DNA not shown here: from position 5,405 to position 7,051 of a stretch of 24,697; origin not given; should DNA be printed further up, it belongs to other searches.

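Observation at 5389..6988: AT-rich island carrying an auto-inhibited (class II) Fic AMPylase with no separate antitoxin gene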

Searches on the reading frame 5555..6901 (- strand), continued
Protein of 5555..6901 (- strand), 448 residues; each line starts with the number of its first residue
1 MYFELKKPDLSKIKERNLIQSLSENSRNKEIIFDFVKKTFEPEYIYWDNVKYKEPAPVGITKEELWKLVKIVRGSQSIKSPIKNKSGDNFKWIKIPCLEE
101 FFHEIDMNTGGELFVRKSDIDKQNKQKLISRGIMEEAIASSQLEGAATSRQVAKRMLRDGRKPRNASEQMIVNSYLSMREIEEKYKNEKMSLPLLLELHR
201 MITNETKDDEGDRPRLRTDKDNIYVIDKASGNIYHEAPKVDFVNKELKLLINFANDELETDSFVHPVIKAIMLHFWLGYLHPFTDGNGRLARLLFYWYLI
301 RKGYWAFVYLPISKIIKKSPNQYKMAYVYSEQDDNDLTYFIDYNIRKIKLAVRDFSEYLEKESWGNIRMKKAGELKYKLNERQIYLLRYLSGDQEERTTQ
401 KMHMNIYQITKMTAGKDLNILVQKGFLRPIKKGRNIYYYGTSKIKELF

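Call 33: search_solved_structures(query=A1, max_evalue=0.001, show_alignments=5)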
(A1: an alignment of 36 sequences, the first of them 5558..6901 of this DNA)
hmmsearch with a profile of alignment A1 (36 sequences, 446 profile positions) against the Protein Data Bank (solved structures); distinct sequences matched with E-value up to 0.001: 28.
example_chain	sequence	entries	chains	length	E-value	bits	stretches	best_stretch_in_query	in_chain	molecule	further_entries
8cil_A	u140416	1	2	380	2.4e-19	72.7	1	213-436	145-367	Fic family protein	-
7cb8_A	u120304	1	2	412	1.1e-11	47.4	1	133-321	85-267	Fic-domain containing protein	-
4rgl_A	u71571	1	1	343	2.1e-11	46.5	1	229-353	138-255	Filamentation induced by cAMP protein Fic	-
6i7j_A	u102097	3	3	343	6.4e-10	41.6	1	232-302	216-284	Adenosine monophosphate-protein transferase FICD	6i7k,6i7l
6zmd_B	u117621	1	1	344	6.4e-10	41.6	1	232-302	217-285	Protein adenylyltransferase FICD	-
9yz5_A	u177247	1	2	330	6.6e-10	41.6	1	232-302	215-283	Protein adenylyltransferase FICD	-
6i7g_A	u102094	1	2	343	6.8e-10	41.5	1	232-302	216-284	Adenosine monophosphate-protein transferase FICD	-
4u04_A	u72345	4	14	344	6.8e-10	41.5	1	232-302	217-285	Adenosine monophosphate-protein transferase FICD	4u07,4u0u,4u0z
6i7h_A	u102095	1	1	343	6.9e-10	41.5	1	232-302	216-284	Adenosine monophosphate-protein transferase FICD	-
4u0s_A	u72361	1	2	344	6.9e-10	41.5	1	233-302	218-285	Adenosine monophosphate-protein transferase FICD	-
6i7i_A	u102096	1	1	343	6.9e-10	41.5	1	232-302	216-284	Adenosine monophosphate-protein transferase FICD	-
5jj6_A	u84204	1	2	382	7.7e-10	41.3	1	235-303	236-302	Adenosine monophosphate-protein transferase FICD homolog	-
5jj7_A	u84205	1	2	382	7.8e-10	41.3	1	235-303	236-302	Adenosine monophosphate-protein transferase FICD homolog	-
8uqu_A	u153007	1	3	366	7.5e-09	38.1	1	131-356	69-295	Fido domain-containing protein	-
7b7z_A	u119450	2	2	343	1e-08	37.6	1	232-302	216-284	Protein adenylyltransferase FICD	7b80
3eqx_A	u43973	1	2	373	1e-08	37.6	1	223-323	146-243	FIC DOMAIN CONTAINING TRANSCRIPTIONAL REGULATOR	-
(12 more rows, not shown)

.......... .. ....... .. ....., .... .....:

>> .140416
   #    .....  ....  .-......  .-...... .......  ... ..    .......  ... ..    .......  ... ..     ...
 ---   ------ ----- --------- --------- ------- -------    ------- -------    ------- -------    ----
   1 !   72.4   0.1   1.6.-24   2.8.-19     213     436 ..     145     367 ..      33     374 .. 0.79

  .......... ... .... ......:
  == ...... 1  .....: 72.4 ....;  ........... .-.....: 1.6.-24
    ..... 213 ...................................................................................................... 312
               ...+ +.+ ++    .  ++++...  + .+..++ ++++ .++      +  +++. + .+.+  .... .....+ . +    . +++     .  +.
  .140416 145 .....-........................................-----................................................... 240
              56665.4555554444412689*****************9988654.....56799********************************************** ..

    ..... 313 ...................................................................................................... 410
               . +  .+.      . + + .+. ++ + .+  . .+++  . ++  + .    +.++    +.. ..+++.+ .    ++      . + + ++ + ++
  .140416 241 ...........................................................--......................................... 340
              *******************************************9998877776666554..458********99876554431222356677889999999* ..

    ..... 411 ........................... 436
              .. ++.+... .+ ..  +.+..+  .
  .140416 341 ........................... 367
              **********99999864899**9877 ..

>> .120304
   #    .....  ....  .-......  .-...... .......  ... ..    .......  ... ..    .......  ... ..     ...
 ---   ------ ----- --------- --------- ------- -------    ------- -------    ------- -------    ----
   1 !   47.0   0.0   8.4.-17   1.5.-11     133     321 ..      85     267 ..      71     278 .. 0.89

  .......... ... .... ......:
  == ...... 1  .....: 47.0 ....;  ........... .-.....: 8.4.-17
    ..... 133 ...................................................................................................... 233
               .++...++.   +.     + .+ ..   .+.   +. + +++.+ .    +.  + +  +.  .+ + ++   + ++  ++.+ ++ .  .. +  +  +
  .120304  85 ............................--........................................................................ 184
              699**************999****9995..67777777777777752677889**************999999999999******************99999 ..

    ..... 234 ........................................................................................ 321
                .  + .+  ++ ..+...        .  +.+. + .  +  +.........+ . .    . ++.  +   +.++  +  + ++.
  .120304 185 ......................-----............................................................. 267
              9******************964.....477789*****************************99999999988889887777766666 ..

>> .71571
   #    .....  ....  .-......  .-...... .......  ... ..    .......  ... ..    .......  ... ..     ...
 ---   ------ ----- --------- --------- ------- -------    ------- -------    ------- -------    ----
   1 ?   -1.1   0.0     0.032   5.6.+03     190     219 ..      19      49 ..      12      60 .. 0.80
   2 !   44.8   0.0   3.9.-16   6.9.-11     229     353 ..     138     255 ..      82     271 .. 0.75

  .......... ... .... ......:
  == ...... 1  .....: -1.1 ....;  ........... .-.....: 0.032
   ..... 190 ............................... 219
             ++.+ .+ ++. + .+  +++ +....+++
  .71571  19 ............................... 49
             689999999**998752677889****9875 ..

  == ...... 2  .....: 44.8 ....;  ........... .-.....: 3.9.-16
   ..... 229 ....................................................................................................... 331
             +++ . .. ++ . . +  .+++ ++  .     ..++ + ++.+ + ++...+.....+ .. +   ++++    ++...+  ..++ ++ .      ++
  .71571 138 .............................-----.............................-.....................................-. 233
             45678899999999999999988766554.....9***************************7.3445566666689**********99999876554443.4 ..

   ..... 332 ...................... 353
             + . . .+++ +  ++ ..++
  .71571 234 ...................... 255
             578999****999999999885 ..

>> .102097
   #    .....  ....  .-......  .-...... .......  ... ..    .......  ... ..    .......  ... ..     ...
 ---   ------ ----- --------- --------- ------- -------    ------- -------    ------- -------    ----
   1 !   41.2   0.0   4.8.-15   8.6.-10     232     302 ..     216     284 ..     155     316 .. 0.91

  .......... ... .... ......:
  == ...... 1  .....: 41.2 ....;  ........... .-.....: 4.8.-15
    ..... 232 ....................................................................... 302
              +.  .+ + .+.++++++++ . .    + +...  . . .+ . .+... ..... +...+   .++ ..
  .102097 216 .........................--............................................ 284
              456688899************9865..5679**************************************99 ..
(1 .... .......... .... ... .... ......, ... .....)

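Call 58: search_dna_similar(query=window:5558-6901:-, collection=phages, mode=protein, max_rows=12)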
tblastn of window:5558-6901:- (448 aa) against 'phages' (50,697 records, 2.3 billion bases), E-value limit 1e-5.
Records with a match: 25; places in all: 25; records where one place covers at least 80% of the query: 1.
Best place of each record, by identity: <60% 25.
By first word of the organism name: Gordonia 10; Bacteriophage 6; Streptococcus 5; Clostridioides 2; Mycobacterium 1; Syntrophomonadaceae 1.
By host as written in the record: - 7; Gordonia terrae 3612 7; Clostridioides difficile HGP05 1; Clostridioides difficile Semix9 1; Mycobacterium abscessus GD12 1; Syntrophomonadaceae 1; Gordonia terrae CAG3 1; Gordonia terrai 3612 1; and 5 more.
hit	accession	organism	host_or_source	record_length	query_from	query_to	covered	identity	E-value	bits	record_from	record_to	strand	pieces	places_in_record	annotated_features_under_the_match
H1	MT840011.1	Bacteriophage sp.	human fecal samples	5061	44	433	87%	37.4%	3e-66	235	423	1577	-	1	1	record has no annotation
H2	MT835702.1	Bacteriophage sp.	human fecal samples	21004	139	443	68%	28.5%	1e-12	77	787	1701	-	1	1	record has no annotation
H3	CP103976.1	Clostridioides phage HGP05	Clostridioides difficile HGP05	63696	136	392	57%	31.9%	9e-24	110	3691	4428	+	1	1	record has no annotation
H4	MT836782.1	Bacteriophage sp.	human fecal samples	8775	124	438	70%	25.2%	3e-6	56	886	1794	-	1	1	record has no annotation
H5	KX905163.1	Clostridioides phage phiSemix9P1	Clostridioides difficile Semix9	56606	136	392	57%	30.8%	2e-23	109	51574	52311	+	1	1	regulatory protein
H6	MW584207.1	Mycobacterium phage prophiGD12-2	Mycobacterium abscessus GD12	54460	194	444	56%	27.7%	7e-11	71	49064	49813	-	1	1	82: Fic family protein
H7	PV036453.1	Syntrophomonadaceae phage IMGVR 15540650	Syntrophomonadaceae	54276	112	360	56%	27.0%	3e-8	62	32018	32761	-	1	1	hypothetical protein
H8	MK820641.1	Gordonia phage EnalisNailo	Gordonia terrae CAG3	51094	129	427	67%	22.2%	8e-7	58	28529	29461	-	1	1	33: hypothetical protein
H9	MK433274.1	Gordonia phage Bradissa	Gordonia terrae 3612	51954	129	427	67%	22.2%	8e-7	58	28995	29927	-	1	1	34: FIC domain nucleotidyl transferase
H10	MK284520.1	Gordonia phage Lilas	Gordonia terrae 3612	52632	129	427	67%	22.2%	8e-7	58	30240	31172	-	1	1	36: hypothetical protein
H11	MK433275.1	Gordonia phage EMsquaredA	Gordonia terrae 3612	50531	129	427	67%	21.8%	8e-6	54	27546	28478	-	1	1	35: hypothetical protein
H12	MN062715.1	Gordonia phage Marteena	soil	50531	129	427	67%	21.8%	8e-6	54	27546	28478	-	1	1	34: FIC domain nucleotidyl transferase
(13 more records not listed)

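Call 59: search_dna_similar(query=window:5558-6901:-, collection=plasmids, mode=protein, max_rows=12)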
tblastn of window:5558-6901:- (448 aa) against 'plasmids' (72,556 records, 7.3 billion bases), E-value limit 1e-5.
Records with a match: 613; places in all: 650; records where one place covers at least 80% of the query: 9.
Best place of each record, by identity: <60% 613.
By first word of the organism name: Sinorhizobium 62; Pantoea 57; Phaeobacter 57; Agrobacterium 45; Rhizobium 34; Ralstonia 29; Acinetobacter 21; Bacillus 20; Vibrio 19; Acetobacter 17; and 107 more.
By predicted mobility (MOB-suite, as given by PLSDB): non-mobilizable 371; conjugative 144; mobilizable 98.
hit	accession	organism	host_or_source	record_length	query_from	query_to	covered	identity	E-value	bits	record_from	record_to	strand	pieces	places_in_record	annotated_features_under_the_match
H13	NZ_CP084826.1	Klebsiella pneumoniae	Water,Whole organism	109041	44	446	90%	32.6%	2e-61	223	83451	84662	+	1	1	Fic family protein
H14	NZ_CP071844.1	Vibrio sp. SCSIO 43009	Galaxea fascicularis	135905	44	446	90%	32.6%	2e-58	214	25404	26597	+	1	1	Fic family protein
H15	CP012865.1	Persicobacter sp. JZB09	cell culture,soil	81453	44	434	87%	31.3%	3e-42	167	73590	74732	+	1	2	record has no annotation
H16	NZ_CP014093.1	Vibrio diabolicus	Homo sapiens,blister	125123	44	359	71%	38.4%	7e-60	218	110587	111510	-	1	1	Fic family protein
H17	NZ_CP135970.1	Vibrio alginolyticus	Apostichopus japonicus,cell culture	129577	33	359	73%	36.9%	1e-58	214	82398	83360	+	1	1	Fic family protein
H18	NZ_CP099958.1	Vibrio alginolyticus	Anadara tuberculosa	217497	44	359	71%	37.7%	1e-58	215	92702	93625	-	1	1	Fic family protein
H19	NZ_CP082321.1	Vibrio alginolyticus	mix culture,water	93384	44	359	71%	37.7%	2e-58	214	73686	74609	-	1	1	Fic family protein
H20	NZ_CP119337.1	Vibrio alginolyticus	Takifugu ocellatus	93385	44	359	71%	37.7%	2e-58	214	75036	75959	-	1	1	Fic family protein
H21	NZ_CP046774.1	Vibrio alginolyticus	wound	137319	44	359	71%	37.7%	2e-58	214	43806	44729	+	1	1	Fic family protein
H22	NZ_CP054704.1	Vibrio alginolyticus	Penaeus monodon,cell culture,post ...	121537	44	359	71%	37.7%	2e-58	214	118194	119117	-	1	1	Fic family protein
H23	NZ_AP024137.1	Aeromonas caviae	-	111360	66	438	83%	32.0%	4e-52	196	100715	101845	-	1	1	Fic family protein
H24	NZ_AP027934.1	Aeromonas veronii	Mastacembelus,intestinal contents of ...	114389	66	438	83%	32.0%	4e-52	196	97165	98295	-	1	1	Fic family protein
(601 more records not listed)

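Call 60: get_annotated_region(hit=H13, flank=4000)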
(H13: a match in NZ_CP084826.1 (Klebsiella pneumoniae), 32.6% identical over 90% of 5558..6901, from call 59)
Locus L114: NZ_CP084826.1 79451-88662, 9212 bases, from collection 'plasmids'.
description: Klebsiella pneumoniae strain SB617 plasmid pKp_SB617_1, complete sequence
organism: Klebsiella pneumoniae (NCBI taxid 573)
taxonomy: Bacteria; Pseudomonadota; Gammaproteobacteria; Enterobacterales; Enterobacteriaceae; Klebsiella; Klebsiella pneumoniae
host: -; source: Water,Whole organism; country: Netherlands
typing (MOB-suite, as given by PLSDB): non-mobilizable; replicon IncFIB
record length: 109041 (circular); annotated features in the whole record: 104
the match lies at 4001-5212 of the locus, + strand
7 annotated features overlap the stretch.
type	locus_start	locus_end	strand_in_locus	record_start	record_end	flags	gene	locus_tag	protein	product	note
CDS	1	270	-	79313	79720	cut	-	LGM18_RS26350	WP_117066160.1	hypothetical protein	-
CDS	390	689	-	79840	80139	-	-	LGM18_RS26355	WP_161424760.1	hypothetical protein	-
CDS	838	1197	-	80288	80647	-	-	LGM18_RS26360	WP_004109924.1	hypothetical protein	-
CDS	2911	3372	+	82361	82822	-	-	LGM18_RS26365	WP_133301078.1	hypothetical protein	-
CDS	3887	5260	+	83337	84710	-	-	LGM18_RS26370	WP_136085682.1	Fic family protein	-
CDS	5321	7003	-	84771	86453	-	-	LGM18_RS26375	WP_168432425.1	DUF4942 domain-containing protein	-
CDS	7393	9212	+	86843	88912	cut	-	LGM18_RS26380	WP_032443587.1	hypothetical protein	-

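Call 70: search_protein_families(library=pfam, alignment_id=A4, max_evalue=0.00001)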
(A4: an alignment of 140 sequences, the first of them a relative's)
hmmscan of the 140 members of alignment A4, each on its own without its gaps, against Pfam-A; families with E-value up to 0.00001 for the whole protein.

A. member 1, L001:8168-9913:- (582 aa): 5 families
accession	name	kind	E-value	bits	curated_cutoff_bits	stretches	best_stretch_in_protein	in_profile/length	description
PF00005.33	ABC_tran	-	2e-48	164.9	25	2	21-148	2-137/137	ABC transporter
PF12848.13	ABC_tran_Xtn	-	1.8e-18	66.8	25.9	1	187-259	1-73/85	ABC transporter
PF13304.12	AAA_21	-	2.3e-08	34.9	27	0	387-459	221-299/304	AAA domain, putative AbiEii toxin, Type IV TA system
PF13476.12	AAA_23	-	3.7e-06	28.2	27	0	302-330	14-39/201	AAA domain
PF02463.25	SMC_N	-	4.4e-06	26.7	40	0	207-461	56-200/220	RecF/RecN/SMC N terminal domain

B. families by the number of members that match (of 140 scanned): 184 families (the first 25 are shown)
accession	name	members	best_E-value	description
PF04851.21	ResIII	6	2.4e-39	Type III restriction enzyme, res subunit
PF00270.35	DEAD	5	1.1e-50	DEAD/DEAH box helicase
PF00271.37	Helicase_C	5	2.5e-29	Helicase conserved C-terminal domain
PF18766.7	SWI2_SNF2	4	1.5e-75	SWI2/SNF2 ATPase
PF13508.13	Acetyltransf_7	4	3.1e-19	Acetyltransferase (GNAT) domain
PF00583.31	Acetyltransf_1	4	2.2e-18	Acetyltransferase (GNAT) family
PF13673.13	Acetyltransf_10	4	4.9e-15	Acetyltransferase (GNAT) domain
PF01264.26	Chorismate_synt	3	1e-137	Chorismate synthase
PF00275.25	EPSP_synthase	3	8.3e-110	EPSP synthase (3-phosphoshikimate 1-carboxyvinyltransferase)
PF02463.25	SMC_N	3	5.5e-51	RecF/RecN/SMC N terminal domain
PF01420.25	Methylase_S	3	1e-35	Type I restriction modification DNA specificity domain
PF11258.13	DUF3048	3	3.1e-35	Protein of unknown function (DUF3048) N-terminal domain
PF21694.2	DNA_pol3_delta_C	3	1.3e-30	DNA polymerase III delta subunit, C-terminal domain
PF02371.22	Transposase_20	3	7.7e-28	Transposase IS116/IS110/IS902 family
PF08463.15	EcoEI_R_C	3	3.6e-27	EcoEI R protein C-terminal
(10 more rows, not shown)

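Call 89: find_related_loci(query=A1, collection=viral_contigs, flank=3000)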
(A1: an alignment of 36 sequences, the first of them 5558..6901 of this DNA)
Query A1 (448 aa) in viral_contigs; peptide patterns used: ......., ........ (x = any residue, [..] = any of these).
193 stretches matched a pattern; 66 encode a relative of the query (tblastn E <= 1e-3); 66 distinct loci.
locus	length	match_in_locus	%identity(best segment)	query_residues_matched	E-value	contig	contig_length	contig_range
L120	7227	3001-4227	37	12-430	6e-71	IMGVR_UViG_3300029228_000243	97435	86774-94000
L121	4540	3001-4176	35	44-438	4e-65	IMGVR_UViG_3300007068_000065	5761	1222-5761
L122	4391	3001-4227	37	12-430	6e-71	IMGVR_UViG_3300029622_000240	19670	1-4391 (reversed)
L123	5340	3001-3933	24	127-438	8e-14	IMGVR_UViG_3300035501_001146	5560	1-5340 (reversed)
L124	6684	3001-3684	25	88-304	5e-12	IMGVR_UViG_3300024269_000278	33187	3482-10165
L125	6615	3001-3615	27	89-302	3e-11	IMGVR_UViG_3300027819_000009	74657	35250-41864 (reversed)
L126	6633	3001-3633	22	97-325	3e-9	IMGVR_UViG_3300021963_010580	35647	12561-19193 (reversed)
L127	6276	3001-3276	35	247-348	1e-8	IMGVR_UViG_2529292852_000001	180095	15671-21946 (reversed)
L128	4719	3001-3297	30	238-343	4e-11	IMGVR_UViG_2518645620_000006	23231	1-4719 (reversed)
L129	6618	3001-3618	25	121-324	1e-6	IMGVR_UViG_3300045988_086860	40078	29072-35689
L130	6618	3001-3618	25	121-324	1e-6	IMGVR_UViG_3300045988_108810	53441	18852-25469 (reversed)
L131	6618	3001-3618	25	121-324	1e-6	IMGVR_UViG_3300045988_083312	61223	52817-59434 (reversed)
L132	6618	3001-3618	25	121-324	1e-6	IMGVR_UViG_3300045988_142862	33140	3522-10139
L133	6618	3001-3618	25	121-324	1e-6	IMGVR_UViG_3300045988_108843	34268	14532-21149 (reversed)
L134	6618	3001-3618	25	121-324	1e-6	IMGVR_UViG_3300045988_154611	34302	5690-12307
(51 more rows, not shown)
